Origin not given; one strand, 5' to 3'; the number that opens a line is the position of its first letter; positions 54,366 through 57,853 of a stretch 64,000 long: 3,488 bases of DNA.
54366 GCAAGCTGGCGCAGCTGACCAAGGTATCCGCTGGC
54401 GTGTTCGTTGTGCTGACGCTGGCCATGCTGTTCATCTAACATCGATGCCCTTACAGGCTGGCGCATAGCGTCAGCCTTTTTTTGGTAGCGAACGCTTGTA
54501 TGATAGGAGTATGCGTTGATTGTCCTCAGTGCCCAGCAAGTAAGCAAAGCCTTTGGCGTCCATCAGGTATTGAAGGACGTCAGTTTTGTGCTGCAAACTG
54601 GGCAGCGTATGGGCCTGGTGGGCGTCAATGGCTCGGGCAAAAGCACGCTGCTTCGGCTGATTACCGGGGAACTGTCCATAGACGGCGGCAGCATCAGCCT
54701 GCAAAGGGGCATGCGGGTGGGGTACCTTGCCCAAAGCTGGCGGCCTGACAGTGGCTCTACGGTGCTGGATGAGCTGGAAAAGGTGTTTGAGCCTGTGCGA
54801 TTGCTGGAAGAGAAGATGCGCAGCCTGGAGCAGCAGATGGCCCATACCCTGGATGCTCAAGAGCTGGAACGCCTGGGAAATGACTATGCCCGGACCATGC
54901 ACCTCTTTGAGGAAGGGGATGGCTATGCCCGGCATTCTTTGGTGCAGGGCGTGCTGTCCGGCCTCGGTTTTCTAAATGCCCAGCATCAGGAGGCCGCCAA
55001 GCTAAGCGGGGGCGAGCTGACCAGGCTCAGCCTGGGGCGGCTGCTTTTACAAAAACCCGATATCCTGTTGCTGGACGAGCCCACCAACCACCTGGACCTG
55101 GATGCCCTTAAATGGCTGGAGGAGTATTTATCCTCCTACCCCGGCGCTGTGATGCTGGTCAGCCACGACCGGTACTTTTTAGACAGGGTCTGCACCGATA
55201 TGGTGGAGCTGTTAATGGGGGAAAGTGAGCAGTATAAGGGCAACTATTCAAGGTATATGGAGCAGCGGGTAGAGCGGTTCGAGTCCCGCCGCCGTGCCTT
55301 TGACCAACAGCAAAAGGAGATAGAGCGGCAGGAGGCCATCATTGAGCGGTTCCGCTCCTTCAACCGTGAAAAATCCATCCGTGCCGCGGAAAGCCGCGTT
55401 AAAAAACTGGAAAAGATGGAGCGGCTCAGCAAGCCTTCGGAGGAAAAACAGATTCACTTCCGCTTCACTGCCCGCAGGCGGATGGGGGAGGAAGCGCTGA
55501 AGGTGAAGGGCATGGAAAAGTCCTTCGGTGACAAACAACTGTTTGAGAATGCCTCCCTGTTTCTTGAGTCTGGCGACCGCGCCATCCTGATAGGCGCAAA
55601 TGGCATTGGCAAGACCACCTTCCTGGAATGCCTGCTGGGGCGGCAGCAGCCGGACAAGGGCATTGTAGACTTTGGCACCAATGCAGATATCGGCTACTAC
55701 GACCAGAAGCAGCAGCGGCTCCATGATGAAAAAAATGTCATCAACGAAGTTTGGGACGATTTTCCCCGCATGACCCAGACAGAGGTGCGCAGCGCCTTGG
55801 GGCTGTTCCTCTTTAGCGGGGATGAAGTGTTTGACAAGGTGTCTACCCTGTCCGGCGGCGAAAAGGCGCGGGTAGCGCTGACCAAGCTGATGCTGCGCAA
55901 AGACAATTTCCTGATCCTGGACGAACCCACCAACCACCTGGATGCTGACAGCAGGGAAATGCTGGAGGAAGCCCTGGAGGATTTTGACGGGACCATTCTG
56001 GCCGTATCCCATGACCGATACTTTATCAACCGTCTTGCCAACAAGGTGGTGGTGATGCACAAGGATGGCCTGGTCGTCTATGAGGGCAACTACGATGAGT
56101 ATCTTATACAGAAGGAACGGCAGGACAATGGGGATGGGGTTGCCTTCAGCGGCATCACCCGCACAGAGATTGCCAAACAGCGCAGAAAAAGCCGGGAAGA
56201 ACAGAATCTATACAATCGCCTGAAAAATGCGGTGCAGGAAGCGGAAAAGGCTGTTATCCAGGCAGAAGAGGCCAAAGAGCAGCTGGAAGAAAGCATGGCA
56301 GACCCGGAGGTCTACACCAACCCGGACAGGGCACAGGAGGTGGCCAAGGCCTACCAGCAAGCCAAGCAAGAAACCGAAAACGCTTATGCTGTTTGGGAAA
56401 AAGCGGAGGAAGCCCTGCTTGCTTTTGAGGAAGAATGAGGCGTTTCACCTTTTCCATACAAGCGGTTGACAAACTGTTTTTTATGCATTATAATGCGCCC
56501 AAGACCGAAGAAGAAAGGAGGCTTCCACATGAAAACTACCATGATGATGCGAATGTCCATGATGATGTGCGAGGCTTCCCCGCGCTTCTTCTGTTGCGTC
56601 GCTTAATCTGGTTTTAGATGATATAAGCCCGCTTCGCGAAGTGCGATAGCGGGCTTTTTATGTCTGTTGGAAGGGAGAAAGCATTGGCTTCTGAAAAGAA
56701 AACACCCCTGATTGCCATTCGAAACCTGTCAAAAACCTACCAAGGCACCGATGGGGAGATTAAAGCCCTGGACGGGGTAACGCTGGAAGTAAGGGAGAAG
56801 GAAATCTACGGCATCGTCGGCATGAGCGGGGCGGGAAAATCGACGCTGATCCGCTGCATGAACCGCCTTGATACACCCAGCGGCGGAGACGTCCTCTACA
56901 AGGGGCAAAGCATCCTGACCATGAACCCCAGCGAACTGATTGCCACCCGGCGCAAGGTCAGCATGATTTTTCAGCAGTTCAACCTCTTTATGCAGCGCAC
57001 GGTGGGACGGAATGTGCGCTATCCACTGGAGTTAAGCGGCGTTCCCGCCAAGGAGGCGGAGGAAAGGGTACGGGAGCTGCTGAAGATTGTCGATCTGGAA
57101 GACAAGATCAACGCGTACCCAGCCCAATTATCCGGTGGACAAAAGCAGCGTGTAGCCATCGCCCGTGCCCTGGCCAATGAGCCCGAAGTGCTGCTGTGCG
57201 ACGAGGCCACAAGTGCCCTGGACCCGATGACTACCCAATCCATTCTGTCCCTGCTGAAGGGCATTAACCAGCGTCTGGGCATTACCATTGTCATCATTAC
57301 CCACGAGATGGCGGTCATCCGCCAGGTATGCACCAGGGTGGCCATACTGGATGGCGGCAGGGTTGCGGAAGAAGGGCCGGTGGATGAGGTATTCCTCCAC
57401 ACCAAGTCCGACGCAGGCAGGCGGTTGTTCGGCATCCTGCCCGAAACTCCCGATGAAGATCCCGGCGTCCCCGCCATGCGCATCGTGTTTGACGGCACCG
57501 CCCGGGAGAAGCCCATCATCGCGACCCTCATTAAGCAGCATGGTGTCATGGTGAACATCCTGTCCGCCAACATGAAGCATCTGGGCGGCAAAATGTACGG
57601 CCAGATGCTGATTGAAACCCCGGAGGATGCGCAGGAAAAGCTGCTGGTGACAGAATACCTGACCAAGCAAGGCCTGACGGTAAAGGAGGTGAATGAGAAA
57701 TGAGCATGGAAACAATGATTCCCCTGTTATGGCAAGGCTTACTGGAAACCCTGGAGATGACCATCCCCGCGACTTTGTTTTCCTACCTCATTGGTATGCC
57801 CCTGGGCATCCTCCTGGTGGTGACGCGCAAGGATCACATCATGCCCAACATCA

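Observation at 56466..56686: Met/Cys-rich 25-codon leader ORF plus terminator in front of metNIQ: candidate ribosome-mediated methionine attenuator where an S-box/T-box is expected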

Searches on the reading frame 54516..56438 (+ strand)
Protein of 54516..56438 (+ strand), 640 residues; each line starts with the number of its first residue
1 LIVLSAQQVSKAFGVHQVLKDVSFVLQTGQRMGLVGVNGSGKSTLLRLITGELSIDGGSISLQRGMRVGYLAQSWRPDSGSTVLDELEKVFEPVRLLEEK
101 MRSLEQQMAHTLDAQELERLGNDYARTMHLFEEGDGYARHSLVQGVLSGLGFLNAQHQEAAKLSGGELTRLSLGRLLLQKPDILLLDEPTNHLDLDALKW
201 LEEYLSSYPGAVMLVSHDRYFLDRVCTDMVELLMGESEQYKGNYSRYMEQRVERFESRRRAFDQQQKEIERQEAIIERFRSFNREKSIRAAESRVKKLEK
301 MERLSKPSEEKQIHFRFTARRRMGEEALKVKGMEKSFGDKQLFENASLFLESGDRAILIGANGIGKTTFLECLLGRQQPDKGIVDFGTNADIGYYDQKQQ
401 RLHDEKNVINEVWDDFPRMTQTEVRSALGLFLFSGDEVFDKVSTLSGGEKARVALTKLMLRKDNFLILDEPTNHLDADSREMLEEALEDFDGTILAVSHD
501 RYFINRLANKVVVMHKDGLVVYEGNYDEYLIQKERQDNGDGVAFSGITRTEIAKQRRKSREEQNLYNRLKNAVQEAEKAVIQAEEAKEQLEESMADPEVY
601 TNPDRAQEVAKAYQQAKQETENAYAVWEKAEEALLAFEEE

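Call 50: search_protein_families(library=pfam, proteins=[window:54516-56438:+], max_evalue=0.00001)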
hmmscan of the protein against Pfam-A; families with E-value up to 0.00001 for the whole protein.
window:54516-56438:+ (640 aa): 6 families
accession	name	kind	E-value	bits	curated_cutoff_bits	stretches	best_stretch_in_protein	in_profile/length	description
PF00005.33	ABC_tran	-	7.5e-48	163.1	25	2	19-191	1-137/137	ABC transporter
PF12848.13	ABC_tran_Xtn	-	2.4e-21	76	25.9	1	230-315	1-85/85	ABC transporter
PF13304.12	AAA_21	-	3.5e-14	54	27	0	356-384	2-36/304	AAA domain, putative AbiEii toxin, Type IV TA system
PF16326.10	ABC_tran_CTD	-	2.5e-08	34.4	32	1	568-631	5-68/69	ABC transporter C-terminal domain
PF02463.25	SMC_N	-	3.3e-06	27.1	40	0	444-515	136-213/220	RecF/RecN/SMC N terminal domain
PF03193.22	RsgA_GTPase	-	4.1e-06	27.2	30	0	18-66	96-145/174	RsgA GTPase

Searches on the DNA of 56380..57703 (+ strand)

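Call 4: search_rna_families(source=window, start=56380, end=56780, threshold=evalue, max_evalue=10, show_alignments=3)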
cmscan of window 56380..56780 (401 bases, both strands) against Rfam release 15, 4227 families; matches with E-value up to 10: 8.
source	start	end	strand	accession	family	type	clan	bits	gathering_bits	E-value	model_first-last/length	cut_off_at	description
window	56603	56660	+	RF02580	tsr31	Gene; sRNA;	-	22.9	50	0.17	1-70/70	no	S. aureus tsr31 small RNA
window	56619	56688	-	RF00116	C0465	Gene; sRNA;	-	17.1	40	1.5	1-78/78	no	C0465 RNA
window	56476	56665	+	RF02079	STnc180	Gene; sRNA;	-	17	50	0.47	1-208/208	no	Enterobacterial sRNA STnc180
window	56621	56709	-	RF02450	ncr1175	Gene; sRNA;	-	16.9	60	1.4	1-110/110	no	Bacillus sRNA ncr1175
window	56501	56666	+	RF01983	Pinc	Gene; lncRNA;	-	15.3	60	3.2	1-154/154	no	Pregnancy induced noncoding RNA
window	56589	56662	+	RF00513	Trp_leader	Cis-reg; leader;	-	14.8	41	2.9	1-100/100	no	Tryptophan operon leader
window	56738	56780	-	RF03526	mir-7177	Gene; miRNA;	-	14.6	86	3.5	29-71/71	5'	mir-7177 microRNA precursor family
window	56592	56662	+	RF02278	Betaproteobacteria_toxic_sRNA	Gene; sRNA;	-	13.9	50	3.3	1-64/64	no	Betaproteobacteria toxic small RNA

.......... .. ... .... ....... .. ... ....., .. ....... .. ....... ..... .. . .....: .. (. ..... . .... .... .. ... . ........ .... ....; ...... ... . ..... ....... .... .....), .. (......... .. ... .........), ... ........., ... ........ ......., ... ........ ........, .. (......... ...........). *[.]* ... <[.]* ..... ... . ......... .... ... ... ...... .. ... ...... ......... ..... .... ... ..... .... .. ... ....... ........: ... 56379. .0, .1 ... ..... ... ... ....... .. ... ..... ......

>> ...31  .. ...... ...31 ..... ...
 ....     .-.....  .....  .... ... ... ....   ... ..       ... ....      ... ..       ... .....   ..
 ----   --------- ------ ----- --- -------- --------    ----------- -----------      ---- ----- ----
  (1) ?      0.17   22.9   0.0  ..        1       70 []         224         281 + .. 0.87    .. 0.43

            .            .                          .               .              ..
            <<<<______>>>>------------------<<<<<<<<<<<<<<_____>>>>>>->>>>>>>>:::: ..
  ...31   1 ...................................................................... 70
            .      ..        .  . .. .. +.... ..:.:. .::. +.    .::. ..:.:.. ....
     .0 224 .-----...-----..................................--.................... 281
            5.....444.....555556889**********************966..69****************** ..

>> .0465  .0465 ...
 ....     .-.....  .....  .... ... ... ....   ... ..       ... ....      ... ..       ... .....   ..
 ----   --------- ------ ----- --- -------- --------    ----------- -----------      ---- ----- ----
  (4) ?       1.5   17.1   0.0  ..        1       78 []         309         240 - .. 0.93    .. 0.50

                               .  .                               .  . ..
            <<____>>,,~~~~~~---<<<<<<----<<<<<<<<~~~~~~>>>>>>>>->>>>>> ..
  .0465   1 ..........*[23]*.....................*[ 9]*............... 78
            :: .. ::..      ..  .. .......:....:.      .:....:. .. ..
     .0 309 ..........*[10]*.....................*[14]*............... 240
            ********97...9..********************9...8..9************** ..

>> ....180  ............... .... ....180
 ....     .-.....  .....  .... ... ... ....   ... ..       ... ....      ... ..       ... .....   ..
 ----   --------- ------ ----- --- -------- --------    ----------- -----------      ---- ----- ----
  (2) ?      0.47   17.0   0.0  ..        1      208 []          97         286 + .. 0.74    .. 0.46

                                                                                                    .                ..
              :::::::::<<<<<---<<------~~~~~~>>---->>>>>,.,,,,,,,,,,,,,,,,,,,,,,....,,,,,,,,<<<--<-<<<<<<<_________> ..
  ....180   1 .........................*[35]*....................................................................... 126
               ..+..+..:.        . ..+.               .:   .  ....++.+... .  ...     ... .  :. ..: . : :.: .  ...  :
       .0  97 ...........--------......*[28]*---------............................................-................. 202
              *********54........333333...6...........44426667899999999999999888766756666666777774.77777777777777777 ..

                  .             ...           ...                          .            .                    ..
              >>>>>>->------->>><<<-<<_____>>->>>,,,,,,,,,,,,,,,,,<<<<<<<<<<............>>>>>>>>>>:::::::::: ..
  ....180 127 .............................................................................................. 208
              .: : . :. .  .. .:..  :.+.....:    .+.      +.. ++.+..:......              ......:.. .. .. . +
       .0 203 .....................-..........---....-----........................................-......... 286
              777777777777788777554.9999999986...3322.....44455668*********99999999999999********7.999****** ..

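Call 9: search_rna_families(sources=[L001, L002, L003, L004, L005, L006, L007, L008, L009, L010, L011, L012, L013, L014, L015, L016, L017, L018, L019, L020], threshold=gathering)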
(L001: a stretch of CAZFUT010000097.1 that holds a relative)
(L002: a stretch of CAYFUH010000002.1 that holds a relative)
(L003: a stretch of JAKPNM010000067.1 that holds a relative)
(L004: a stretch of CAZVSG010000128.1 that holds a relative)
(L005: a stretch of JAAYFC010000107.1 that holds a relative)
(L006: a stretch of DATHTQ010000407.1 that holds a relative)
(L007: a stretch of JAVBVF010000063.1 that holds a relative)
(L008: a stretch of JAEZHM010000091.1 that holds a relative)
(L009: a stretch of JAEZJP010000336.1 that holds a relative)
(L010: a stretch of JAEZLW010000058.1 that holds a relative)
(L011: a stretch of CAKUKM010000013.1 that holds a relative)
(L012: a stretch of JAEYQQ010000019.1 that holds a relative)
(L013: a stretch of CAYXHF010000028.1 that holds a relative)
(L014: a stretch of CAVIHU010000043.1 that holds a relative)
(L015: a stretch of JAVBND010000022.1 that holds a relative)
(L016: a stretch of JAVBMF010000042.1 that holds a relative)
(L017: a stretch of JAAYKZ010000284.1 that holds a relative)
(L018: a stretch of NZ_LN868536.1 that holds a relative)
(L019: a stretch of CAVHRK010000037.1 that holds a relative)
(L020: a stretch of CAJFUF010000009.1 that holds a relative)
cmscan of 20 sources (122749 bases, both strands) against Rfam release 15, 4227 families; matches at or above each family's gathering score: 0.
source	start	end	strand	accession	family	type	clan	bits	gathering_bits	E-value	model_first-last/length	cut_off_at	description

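Call 12: search_rna_families(sources=[L021, L022, L023, L024, L025, L026, L027, L028, L029, L030, L031, L032, L033, L034, L035, L036, L037, L038, L039, L040], threshold=gathering)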
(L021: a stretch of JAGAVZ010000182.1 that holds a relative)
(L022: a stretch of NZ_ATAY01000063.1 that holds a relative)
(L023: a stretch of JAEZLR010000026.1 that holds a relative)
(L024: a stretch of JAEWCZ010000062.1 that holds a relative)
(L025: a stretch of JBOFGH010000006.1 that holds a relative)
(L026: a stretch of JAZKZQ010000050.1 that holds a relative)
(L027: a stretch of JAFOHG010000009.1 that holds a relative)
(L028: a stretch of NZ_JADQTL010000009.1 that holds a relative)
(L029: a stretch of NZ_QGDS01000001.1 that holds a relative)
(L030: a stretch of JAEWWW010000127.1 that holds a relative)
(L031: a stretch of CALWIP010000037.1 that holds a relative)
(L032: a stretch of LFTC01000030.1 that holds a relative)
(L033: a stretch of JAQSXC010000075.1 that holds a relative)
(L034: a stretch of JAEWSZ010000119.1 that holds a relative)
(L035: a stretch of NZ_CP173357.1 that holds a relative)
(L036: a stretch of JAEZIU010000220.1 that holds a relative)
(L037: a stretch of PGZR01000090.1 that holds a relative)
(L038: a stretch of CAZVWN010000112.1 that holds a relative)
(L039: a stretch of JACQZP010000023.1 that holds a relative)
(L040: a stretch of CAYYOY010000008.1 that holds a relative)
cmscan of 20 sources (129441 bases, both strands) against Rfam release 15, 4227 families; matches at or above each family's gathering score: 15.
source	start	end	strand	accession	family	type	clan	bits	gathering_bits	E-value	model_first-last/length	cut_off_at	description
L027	2815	2920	+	RF00162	SAM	Cis-reg; riboswitch;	CL00012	94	44.4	5.6e-21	1-108/108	no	SAM riboswitch aptamer (S box leader)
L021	2817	2920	+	RF00162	SAM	Cis-reg; riboswitch;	CL00012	89.7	44.4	1e-19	1-108/108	no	SAM riboswitch aptamer (S box leader)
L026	2815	2920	+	RF00162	SAM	Cis-reg; riboswitch;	CL00012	88.8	44.4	1.8e-19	1-108/108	no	SAM riboswitch aptamer (S box leader)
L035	434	507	+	RF00005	tRNA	Gene; tRNA;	CL00001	74.4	29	3.8e-14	1-71/71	no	tRNA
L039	178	251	+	RF00005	tRNA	Gene; tRNA;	CL00001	74.4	29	3.8e-14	1-71/71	no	tRNA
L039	85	155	+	RF00005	tRNA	Gene; tRNA;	CL00001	72.1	29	1.7e-13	1-71/71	no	tRNA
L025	167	239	+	RF00005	tRNA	Gene; tRNA;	CL00001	69.2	29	1e-12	1-71/71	no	tRNA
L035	883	955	+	RF00005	tRNA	Gene; tRNA;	CL00001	69.2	29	1.1e-12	1-71/71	no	tRNA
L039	625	697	+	RF00005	tRNA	Gene; tRNA;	CL00001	69.2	29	1.1e-12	1-71/71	no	tRNA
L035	341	411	+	RF00005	tRNA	Gene; tRNA;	CL00001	67.9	29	2.4e-12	1-71/71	no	tRNA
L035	634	706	+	RF00005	tRNA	Gene; tRNA;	CL00001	66.3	29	6.5e-12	1-71/71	no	tRNA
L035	536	609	+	RF00005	tRNA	Gene; tRNA;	CL00001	63.3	29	4.5e-11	1-71/71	no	tRNA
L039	281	354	+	RF00005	tRNA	Gene; tRNA;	CL00001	63.3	29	4.5e-11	1-71/71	no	tRNA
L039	381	454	+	RF00005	tRNA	Gene; tRNA;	CL00001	63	29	5.2e-11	1-71/71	no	tRNA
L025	39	120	+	RF00005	tRNA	Gene; tRNA;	CL00001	59.7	29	4.3e-10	1-71/71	no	tRNA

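Call 58: search_rna_families(sources=[L041, L042, L043, L044, L045, L046, L047, L048, L049, L050, L051, L052, L053, L054, L055, L056, L057, L058, L059, L060], threshold=gathering)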
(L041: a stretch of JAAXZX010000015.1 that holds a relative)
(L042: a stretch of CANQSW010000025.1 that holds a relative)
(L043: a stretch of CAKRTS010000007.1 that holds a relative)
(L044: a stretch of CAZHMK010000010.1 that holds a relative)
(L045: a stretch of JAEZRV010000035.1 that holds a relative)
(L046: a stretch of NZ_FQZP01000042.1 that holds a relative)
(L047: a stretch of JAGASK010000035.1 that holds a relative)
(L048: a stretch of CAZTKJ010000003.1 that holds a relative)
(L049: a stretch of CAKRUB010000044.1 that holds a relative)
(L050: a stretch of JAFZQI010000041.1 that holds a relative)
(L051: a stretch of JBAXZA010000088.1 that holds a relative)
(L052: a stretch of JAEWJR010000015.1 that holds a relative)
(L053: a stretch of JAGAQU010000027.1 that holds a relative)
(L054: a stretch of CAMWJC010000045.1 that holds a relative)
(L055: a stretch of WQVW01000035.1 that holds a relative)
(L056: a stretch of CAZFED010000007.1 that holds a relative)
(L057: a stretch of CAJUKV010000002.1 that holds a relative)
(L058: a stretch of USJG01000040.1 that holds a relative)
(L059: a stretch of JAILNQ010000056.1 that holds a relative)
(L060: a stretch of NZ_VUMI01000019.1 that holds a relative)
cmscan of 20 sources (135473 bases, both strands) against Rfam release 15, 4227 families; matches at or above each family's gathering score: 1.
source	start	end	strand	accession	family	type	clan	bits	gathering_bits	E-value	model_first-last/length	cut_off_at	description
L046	2128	2230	-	RF00059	TPP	Cis-reg; riboswitch;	-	71.8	54.3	7.8e-12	1-105/105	no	TPP riboswitch aptamer (THI element)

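Call 59: search_rna_families(sources=[L061, L062, L063, L064, L065, L066, L067, L068, L069, L070, L071, L072, L073, L074, L075, L076, L077, L078, L079, L080], threshold=gathering)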
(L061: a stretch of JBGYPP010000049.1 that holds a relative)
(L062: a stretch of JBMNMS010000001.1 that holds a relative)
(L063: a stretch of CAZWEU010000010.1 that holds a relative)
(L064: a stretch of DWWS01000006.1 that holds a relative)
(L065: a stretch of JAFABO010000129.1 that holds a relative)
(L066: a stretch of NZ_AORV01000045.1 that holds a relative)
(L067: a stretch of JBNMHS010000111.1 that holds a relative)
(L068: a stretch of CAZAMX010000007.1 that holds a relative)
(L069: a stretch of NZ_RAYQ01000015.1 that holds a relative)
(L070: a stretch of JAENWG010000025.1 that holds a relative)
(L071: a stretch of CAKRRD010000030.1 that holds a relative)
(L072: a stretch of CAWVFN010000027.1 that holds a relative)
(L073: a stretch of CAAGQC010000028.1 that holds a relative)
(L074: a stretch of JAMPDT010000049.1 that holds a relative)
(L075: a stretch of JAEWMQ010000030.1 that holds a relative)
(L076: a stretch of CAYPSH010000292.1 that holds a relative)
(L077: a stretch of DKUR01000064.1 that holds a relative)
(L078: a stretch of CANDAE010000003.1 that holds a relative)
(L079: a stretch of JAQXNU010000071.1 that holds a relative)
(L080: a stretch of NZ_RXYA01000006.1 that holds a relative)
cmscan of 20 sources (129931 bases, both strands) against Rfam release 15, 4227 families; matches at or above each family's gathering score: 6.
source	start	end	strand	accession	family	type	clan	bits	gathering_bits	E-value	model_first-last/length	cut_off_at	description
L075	2794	2897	+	RF00162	SAM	Cis-reg; riboswitch;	CL00012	88.4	44.4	2.4e-19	1-108/108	no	SAM riboswitch aptamer (S box leader)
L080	818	891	+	RF00005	tRNA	Gene; tRNA;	CL00001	69.3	29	1e-12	1-71/71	no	tRNA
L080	1282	1354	+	RF00005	tRNA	Gene; tRNA;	CL00001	69.2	29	1.1e-12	1-71/71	no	tRNA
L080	726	796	+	RF00005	tRNA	Gene; tRNA;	CL00001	67.9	29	2.4e-12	1-71/71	no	tRNA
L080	919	992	+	RF00005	tRNA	Gene; tRNA;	CL00001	67.2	29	3.8e-12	1-71/71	no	tRNA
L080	1016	1088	+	RF00005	tRNA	Gene; tRNA;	CL00001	66.4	29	6.4e-12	1-71/71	no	tRNA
